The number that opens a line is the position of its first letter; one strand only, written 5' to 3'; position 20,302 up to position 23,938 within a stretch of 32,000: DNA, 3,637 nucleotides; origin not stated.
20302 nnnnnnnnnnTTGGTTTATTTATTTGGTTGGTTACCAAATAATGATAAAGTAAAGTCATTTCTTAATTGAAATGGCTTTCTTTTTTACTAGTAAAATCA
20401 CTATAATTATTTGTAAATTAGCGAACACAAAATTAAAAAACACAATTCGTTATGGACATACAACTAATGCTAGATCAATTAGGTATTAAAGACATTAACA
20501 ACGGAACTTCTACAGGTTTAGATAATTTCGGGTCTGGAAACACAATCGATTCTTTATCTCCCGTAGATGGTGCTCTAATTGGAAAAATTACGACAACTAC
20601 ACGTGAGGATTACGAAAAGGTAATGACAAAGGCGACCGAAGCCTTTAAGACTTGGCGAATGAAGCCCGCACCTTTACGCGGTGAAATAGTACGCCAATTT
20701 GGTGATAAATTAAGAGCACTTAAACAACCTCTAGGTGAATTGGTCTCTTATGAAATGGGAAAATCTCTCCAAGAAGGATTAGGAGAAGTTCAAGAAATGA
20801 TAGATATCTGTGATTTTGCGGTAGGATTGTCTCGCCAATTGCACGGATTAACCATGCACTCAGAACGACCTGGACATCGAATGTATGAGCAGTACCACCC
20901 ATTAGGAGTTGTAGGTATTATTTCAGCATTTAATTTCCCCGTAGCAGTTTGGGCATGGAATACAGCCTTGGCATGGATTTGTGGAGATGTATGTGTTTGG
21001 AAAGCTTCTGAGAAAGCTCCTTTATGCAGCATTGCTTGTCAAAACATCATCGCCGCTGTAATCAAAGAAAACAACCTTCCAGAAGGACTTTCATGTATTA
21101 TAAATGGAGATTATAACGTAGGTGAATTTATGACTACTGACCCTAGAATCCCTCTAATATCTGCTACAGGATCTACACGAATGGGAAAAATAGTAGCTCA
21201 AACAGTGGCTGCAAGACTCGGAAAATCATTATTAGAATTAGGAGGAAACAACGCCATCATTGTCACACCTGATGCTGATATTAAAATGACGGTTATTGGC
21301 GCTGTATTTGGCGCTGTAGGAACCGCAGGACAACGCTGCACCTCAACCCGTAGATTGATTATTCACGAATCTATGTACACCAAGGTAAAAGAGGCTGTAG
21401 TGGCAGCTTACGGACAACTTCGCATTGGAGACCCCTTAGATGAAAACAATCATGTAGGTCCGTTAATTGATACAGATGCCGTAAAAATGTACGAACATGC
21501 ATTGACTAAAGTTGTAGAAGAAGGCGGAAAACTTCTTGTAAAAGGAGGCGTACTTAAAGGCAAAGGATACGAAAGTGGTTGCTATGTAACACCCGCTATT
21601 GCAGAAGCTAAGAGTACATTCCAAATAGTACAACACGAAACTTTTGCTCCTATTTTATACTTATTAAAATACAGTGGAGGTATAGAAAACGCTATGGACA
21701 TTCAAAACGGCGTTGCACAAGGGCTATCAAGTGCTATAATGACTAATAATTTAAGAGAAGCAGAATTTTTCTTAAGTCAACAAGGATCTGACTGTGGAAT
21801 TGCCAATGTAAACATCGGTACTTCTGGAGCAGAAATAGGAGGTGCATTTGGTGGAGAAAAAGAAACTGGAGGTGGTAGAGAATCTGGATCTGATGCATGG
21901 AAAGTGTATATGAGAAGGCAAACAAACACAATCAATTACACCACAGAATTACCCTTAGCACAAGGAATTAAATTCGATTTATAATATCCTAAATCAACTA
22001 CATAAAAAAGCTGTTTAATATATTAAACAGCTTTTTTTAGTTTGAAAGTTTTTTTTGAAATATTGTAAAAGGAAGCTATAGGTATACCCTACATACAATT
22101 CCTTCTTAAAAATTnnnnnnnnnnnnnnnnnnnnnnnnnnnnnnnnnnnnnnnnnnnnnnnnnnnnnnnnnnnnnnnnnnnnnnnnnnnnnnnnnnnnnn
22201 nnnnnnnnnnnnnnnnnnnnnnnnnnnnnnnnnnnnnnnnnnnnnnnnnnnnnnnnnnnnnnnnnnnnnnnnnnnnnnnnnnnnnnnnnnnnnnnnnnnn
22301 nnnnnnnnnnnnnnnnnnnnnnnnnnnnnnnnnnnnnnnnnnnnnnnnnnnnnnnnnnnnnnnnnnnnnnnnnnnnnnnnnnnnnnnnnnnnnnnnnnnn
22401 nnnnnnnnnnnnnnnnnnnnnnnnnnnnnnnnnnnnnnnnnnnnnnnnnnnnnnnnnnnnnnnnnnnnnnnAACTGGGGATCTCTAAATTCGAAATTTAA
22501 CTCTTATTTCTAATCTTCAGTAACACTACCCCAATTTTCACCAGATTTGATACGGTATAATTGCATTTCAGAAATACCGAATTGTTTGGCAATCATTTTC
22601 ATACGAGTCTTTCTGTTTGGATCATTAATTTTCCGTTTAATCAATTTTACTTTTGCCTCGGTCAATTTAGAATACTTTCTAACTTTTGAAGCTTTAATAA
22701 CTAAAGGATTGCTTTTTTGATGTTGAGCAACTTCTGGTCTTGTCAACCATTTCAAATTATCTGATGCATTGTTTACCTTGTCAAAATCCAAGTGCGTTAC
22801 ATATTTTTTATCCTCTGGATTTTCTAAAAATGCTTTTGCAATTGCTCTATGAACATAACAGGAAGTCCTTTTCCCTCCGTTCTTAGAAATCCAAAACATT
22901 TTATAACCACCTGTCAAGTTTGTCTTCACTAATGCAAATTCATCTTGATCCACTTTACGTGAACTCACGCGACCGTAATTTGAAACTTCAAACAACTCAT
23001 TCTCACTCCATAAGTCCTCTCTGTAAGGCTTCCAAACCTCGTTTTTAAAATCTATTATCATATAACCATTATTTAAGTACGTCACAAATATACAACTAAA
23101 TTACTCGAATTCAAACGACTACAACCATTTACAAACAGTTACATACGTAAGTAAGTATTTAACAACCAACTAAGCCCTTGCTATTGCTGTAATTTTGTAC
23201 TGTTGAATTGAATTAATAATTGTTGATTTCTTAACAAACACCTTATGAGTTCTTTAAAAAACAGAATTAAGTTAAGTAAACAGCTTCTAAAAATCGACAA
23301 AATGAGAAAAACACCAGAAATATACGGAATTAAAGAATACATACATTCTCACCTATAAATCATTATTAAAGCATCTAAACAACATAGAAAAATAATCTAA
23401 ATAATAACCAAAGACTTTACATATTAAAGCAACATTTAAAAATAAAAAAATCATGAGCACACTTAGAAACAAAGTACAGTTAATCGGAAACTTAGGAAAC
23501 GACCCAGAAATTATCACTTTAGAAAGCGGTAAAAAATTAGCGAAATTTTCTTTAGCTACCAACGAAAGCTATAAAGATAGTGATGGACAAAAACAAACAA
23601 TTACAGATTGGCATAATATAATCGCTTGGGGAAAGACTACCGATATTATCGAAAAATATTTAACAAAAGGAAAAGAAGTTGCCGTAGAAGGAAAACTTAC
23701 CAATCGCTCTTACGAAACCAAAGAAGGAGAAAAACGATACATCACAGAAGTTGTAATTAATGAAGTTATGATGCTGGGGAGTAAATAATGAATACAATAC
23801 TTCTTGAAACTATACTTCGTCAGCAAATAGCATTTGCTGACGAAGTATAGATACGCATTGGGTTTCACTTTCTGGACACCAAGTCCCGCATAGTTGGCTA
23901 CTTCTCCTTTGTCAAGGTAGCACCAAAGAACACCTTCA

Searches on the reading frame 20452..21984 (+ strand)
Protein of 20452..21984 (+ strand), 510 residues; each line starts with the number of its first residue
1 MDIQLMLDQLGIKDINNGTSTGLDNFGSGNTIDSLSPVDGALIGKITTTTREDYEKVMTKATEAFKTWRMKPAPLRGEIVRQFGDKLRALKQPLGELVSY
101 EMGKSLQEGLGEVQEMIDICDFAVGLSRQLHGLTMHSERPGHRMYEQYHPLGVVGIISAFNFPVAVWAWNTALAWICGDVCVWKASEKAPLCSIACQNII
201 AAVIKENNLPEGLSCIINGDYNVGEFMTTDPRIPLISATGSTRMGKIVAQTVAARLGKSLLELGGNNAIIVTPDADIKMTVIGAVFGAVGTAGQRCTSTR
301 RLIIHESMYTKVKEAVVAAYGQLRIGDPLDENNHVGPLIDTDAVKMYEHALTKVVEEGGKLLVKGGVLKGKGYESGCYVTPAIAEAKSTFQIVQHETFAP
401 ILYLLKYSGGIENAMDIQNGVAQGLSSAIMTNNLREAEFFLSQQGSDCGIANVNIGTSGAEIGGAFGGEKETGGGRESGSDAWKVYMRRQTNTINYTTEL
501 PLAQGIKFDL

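Call 53: search_protein_families(library=pfam, proteins=[window:20452-21984:+], max_evalue=0.001)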
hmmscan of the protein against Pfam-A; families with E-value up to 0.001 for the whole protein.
window:20452-21984:+ (510 aa): 1 family
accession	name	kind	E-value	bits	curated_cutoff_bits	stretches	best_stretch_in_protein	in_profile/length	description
PF00171.27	Aldedh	-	6.9e-122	407.7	23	1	29-491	6-460/461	Aldehyde dehydrogenase family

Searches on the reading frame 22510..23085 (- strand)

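Call 53: search_protein_families(library=pfam, proteins=[window:22510-23085:-], max_evalue=0.001)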
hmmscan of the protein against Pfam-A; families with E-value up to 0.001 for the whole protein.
window:22510-23085:- (191 aa): 1 family
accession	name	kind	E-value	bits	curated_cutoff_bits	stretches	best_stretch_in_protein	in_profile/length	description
PF13392.12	HNH_3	-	2.8e-06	27.3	24.8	1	76-120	1-45/46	HNH endonuclease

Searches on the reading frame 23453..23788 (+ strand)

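Call 53: search_protein_families(library=pfam, proteins=[window:23453-23788:+], max_evalue=0.001)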
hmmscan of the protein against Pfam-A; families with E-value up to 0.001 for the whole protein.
window:23453-23788:+ (111 aa): 1 family
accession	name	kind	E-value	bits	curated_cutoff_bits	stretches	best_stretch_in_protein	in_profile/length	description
PF00436.31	SSB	-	3.3e-35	120.7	26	1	6-108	2-104/104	Single-strand binding protein family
